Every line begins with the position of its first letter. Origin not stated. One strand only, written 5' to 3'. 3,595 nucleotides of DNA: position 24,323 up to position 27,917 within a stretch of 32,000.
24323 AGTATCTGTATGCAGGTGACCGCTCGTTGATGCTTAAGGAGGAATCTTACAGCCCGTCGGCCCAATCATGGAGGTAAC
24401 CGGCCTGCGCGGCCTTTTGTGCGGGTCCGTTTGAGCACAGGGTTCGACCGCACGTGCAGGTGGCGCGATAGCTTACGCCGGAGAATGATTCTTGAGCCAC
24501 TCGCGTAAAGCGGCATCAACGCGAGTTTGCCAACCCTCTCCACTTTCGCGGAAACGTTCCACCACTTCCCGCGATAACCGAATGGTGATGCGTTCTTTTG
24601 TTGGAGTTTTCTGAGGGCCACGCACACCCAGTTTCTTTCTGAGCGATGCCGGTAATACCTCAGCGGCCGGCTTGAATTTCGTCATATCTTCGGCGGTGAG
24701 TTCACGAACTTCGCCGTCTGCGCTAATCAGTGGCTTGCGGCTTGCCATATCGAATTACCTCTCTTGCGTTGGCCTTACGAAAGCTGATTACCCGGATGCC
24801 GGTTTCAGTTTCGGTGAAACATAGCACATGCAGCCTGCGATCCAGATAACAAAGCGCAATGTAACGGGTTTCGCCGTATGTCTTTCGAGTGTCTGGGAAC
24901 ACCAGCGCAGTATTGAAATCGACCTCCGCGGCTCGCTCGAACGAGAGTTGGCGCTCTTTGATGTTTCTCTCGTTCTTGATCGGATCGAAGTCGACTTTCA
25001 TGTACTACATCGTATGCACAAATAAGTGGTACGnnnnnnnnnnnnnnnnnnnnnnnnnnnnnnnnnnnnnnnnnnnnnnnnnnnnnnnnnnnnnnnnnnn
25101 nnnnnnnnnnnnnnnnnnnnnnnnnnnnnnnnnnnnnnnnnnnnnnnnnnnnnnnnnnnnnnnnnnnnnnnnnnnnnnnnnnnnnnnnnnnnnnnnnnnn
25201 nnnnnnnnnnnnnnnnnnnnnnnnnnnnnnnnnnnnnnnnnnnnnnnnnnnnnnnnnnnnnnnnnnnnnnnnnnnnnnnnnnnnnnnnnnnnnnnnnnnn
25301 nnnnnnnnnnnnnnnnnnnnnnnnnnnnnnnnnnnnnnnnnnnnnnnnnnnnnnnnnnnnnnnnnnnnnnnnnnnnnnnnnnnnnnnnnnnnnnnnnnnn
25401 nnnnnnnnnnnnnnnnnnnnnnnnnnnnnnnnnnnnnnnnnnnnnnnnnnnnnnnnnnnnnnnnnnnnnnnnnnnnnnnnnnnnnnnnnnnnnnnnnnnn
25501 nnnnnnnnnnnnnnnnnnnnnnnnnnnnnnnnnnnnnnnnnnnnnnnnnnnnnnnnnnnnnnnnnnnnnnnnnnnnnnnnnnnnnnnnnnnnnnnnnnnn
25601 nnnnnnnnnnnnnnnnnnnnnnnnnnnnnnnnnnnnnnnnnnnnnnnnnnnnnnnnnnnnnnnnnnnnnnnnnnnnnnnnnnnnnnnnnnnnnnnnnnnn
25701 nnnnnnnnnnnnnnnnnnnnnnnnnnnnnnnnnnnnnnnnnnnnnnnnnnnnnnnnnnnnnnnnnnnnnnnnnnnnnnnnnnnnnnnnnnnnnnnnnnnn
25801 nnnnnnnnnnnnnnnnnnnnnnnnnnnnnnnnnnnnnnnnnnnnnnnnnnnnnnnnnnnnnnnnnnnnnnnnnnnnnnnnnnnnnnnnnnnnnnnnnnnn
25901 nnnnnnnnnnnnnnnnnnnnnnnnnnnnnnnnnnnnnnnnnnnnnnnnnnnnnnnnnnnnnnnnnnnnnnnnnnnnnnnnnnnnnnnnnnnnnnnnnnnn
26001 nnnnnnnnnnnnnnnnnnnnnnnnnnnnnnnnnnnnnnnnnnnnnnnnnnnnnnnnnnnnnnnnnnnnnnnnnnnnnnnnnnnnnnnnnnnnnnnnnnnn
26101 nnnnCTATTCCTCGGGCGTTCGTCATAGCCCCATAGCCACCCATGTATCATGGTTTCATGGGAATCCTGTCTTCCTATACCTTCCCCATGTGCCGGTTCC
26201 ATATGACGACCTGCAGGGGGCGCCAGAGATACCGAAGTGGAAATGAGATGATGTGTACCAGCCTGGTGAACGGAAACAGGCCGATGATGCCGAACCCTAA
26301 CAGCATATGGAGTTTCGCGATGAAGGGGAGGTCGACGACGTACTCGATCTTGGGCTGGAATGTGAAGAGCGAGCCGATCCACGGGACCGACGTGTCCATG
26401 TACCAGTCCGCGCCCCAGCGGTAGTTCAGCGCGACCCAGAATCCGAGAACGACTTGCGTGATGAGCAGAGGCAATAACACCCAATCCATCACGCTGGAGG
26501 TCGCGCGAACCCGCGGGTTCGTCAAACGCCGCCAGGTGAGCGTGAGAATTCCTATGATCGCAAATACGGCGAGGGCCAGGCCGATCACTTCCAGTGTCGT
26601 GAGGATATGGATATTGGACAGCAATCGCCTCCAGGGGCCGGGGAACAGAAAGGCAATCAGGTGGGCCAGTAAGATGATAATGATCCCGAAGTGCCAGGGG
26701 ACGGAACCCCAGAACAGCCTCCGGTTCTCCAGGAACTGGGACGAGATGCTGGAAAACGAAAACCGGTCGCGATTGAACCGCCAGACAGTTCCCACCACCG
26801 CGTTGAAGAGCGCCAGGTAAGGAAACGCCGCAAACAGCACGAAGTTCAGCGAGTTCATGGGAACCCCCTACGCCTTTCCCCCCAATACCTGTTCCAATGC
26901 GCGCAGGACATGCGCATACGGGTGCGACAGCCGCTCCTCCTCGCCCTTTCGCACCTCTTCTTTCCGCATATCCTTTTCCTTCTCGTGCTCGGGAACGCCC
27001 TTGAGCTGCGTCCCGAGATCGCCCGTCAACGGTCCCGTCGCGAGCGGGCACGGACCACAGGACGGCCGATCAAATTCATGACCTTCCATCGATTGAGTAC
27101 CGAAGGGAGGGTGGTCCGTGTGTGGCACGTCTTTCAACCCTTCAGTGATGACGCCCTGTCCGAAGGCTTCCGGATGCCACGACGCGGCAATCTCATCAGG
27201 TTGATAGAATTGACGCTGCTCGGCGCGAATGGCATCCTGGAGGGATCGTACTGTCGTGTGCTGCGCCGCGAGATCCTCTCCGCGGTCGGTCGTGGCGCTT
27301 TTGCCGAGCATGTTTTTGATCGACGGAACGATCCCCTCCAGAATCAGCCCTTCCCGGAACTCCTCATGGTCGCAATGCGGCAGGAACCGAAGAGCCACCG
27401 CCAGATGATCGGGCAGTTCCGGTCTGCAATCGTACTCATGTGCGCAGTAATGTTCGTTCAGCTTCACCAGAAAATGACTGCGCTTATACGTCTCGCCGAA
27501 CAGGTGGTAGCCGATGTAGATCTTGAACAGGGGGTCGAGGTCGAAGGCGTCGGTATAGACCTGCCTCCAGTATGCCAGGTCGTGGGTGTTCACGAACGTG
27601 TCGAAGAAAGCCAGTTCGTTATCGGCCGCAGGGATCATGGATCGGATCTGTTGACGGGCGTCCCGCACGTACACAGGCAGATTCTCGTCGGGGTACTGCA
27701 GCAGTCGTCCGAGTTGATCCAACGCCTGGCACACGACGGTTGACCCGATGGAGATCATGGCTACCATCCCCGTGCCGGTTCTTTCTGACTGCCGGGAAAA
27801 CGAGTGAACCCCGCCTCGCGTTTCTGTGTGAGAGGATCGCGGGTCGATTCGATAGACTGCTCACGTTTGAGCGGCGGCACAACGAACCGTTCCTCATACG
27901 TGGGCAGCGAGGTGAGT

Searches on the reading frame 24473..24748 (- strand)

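Call 56: search_protein_families(library=pfam, proteins=[window:24473-24748:-], max_evalue=0.01)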
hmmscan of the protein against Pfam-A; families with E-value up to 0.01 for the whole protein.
window:24473-24748:- (91 aa): 1 family
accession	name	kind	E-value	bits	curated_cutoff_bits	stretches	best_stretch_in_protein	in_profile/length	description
PF14384.12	BrnA_antitoxin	-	2e-23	83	26.1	1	14-85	2-68/68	BrnA antitoxin of type II toxin-antitoxin system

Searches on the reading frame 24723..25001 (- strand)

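Call 56: search_protein_families(library=pfam, proteins=[window:24723-25001:-], max_evalue=0.01)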
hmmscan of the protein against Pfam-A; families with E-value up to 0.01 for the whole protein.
window:24723-25001:- (92 aa): 1 family
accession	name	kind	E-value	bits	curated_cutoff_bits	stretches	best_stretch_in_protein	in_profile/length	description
PF04365.19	BrnT_toxin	-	2.1e-21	76.5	34.5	1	5-81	1-77/77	Ribonuclease toxin, BrnT, of type II toxin-antitoxin system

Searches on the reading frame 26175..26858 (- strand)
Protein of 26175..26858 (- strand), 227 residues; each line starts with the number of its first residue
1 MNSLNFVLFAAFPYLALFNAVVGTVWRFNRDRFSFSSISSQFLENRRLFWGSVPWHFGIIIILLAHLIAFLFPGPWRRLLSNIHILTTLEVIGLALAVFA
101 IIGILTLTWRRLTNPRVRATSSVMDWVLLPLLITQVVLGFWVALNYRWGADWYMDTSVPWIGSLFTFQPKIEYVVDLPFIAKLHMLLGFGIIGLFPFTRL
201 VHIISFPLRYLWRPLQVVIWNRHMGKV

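Call 3: search_protein_families(library=pfam, proteins=[window:26175-26858:-], max_evalue=1)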
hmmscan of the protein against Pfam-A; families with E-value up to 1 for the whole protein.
window:26175-26858:- (227 aa): 2 families
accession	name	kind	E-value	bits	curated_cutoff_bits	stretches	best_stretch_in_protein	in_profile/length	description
PF02665.19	Nitrate_red_gam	-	3.1e-68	230.1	22.9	1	6-220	2-216/217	Nitrate reductase gamma subunit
PF03558.18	TBSV_P22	-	0.12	12.3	25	1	33-59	125-151/187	TBSV core protein P21/P22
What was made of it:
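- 26175..26858 (-): narI (227 aa). PF02665 3e-68 (call 3).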

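Call 4: search_protein_families(library=ncbifam, proteins=[window:26175-26858:-], max_evalue=1)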
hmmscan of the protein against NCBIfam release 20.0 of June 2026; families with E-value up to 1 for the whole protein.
window:26175-26858:- (227 aa): 6 families
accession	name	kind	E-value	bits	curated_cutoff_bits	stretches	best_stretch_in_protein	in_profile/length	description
TIGR00351.1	narI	equivalog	1.8e-40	139.1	105.55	1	2-218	2-221/225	respiratory nitrate reductase subunit gamma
NF045723.1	memb_anch_TmcC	equivalog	2.2e-08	33.9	240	2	76-143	97-163/218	TmcC family electron transfer complex membrane anchor subunit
NF045716.1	sulf_resp_HmcE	equivalog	0.00018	21.2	275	1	85-152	107-174/226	sulfate respiration complex protein HmcE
NF038018.1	qmoC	equivalog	0.0005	19.6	300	1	52-140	226-311/360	quinone-interacting membrane-bound oxidoreductase complex subunit QmoC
NF047648.1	MIGRI_fam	equivalog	0.17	12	28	1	93-120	3-30/55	protein MIGRI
NF038396.1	NF038396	subfamily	0.57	10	40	1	3-25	3-25/59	NF038396 family protein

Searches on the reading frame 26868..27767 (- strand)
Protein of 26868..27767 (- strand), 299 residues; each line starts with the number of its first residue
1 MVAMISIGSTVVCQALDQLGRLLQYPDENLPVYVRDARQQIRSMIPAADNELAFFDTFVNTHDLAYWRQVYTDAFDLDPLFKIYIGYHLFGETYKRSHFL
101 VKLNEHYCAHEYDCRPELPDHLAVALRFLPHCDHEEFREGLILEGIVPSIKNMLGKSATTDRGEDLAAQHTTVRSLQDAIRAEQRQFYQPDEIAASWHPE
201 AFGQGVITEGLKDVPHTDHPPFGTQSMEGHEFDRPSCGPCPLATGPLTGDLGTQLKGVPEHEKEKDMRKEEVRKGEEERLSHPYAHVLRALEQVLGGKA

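Call 3: search_protein_families(library=pfam, proteins=[window:26868-27767:-], max_evalue=1)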
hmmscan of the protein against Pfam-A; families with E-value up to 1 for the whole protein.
window:26868-27767:- (299 aa): 1 family
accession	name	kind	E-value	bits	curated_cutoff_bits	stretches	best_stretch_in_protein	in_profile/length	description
PF02613.20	Nitrate_red_del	-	6.3e-05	23.5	22.2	1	51-137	11-104/136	Nitrate reductase delta subunit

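Call 4: search_protein_families(library=ncbifam, proteins=[window:26868-27767:-], max_evalue=1)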
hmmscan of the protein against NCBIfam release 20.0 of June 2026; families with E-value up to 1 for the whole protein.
window:26868-27767:- (299 aa): 2 families
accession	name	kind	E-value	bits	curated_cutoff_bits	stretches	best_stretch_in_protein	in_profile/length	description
TIGR00684.1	narJ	equivalog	6.3e-13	49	59.35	1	21-150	2-131/152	nitrate reductase molybdenum cofactor assembly chaperone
NF011628.0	PRK15054.1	equivalog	3.9e-06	26.8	410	1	14-148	2-131/231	nitrate reductase molybdenum cofactor assembly chaperone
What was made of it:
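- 26868..27767 (-): narJ-like chaperone, 299 aa. The NarJ domain covers residues ~20-150, followed by a ~150-aa C-terminal extension. PF02613 and TIGR00684 (calls 3, 4).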
